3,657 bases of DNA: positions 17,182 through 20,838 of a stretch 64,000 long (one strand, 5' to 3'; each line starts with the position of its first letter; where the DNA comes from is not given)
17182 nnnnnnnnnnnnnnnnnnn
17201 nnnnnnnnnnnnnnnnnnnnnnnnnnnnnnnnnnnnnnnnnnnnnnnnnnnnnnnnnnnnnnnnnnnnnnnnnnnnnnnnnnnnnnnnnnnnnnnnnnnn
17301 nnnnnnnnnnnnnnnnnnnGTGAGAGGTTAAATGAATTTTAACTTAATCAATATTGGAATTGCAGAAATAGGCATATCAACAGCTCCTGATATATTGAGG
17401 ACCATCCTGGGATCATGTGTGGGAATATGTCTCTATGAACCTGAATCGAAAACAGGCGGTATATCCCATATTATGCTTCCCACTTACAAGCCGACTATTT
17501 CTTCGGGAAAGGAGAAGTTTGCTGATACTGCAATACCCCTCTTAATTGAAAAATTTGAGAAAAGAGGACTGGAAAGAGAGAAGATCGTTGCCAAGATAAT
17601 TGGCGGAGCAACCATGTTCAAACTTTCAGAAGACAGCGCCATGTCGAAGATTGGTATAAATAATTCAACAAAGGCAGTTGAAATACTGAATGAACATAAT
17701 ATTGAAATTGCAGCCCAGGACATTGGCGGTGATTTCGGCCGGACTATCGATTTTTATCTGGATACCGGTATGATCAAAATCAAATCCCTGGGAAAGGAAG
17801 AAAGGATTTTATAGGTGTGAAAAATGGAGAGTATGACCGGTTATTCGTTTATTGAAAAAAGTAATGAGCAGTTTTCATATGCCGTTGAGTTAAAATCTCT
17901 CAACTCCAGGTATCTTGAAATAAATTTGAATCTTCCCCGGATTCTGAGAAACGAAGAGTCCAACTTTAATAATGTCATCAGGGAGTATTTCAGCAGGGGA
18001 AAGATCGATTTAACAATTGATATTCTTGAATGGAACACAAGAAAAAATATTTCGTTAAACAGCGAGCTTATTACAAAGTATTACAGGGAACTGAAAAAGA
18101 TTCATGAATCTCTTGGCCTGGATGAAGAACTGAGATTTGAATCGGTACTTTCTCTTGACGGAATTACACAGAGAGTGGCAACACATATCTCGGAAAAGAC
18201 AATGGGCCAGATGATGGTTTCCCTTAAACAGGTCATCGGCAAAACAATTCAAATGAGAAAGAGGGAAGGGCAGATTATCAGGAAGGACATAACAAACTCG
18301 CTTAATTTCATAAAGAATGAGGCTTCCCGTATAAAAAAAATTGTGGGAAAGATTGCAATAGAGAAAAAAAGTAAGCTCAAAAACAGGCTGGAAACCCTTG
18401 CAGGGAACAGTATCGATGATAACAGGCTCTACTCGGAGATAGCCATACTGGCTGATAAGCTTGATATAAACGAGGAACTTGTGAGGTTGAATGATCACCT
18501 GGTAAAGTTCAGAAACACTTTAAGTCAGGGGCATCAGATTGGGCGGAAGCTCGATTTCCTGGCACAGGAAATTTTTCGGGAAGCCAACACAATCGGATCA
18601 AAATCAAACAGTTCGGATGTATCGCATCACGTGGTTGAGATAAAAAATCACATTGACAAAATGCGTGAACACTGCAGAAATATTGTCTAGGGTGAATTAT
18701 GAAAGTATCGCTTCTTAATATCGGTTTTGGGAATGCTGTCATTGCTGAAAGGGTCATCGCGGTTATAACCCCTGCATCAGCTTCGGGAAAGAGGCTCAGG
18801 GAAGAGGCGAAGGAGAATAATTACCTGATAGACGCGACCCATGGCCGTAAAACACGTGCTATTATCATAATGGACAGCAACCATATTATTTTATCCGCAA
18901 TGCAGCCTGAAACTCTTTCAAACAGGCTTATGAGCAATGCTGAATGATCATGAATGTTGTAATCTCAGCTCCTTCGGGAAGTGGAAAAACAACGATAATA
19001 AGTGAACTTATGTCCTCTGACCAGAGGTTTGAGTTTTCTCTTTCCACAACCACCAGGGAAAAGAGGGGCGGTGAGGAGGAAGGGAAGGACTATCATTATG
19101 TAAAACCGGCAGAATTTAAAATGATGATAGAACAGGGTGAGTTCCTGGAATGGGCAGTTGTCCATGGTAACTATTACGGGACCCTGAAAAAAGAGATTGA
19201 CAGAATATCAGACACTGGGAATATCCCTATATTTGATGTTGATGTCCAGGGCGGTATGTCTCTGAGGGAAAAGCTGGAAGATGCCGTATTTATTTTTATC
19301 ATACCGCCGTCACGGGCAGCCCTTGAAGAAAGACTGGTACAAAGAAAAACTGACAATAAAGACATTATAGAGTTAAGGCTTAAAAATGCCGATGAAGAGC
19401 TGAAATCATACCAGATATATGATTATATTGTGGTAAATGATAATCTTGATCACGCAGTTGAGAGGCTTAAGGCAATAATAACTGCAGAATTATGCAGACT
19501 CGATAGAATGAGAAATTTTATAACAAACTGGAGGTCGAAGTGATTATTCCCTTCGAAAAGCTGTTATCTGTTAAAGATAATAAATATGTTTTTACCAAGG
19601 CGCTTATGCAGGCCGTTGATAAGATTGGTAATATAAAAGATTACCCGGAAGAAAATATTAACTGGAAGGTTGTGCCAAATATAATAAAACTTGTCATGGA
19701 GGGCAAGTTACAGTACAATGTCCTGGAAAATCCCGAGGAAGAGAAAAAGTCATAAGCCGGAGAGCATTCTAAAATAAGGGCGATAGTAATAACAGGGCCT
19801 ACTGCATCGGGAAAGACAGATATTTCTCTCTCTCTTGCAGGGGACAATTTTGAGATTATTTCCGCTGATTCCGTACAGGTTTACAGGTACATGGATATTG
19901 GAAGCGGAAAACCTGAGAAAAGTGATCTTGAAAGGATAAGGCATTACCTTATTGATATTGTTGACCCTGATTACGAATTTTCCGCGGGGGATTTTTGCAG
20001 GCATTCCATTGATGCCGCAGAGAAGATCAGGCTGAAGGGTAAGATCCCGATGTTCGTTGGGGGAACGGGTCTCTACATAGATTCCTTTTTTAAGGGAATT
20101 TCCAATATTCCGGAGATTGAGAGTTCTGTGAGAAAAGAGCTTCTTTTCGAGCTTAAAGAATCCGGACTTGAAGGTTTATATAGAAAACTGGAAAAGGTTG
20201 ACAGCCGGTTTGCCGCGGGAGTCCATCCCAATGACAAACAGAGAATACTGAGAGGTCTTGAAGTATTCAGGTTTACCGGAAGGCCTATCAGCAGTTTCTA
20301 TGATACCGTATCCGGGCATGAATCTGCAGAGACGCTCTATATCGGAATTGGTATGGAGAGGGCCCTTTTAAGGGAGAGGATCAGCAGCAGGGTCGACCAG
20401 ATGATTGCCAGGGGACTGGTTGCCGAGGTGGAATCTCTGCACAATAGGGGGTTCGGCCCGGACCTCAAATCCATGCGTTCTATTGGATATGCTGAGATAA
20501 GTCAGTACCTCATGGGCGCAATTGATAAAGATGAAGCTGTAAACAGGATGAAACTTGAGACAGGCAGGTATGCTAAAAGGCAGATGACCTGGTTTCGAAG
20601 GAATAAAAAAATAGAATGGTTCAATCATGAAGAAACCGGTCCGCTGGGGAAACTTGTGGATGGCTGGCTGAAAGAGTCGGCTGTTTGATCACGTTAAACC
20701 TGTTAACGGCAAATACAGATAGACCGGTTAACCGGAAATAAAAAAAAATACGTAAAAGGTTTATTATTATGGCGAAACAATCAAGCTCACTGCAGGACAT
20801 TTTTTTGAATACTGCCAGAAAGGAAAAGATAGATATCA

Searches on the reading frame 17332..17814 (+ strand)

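Call 58: search_protein_families(library=pfam, max_evalue=0.00001, proteins=[window:17332-17814:+])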
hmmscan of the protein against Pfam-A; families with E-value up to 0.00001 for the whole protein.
window:17332-17814:+ (160 aa): 1 family
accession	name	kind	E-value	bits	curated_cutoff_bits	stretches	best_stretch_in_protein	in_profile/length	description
PF03975.18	CheD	-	5.1e-29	101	25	1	48-152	1-108/108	CheD chemotactic sensory transduction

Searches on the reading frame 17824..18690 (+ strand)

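Call 58: search_protein_families(library=pfam, max_evalue=0.00001, proteins=[window:17824-18690:+])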
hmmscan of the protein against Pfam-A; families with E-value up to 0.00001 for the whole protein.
window:17824-18690:+ (288 aa): 2 families
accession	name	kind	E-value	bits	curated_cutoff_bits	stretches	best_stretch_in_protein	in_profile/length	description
PF08340.16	YicC-like_C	-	1.3e-39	135.5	27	1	171-287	2-119/120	Endoribonuclease YicC-like, C-terminal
PF03755.18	YicC-like_N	-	4.5e-35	121.8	25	1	1-153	1-155/156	Endoribonuclease YicC-like, N-terminal region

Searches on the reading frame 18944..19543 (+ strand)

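Call 58: search_protein_families(library=pfam, max_evalue=0.00001, proteins=[window:18944-19543:+])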
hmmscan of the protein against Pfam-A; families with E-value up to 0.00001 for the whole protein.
window:18944-19543:+ (199 aa): 1 family
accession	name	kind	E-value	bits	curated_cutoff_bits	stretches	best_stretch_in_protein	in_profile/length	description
PF00625.27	Guanylate_kin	-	2e-47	161.7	25.2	1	5-181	5-181/182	Guanylate kinase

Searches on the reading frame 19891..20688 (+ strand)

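Call 59: search_protein_families(library=pfam, max_evalue=0.00001, proteins=[window:19891-20688:+])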
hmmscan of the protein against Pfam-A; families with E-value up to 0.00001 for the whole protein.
window:19891-20688:+ (265 aa): 1 family
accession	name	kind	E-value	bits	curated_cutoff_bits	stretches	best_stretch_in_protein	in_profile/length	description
PF01715.23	IPPT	-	9.9e-79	264.9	23.6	1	1-237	6-242/243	IPP transferase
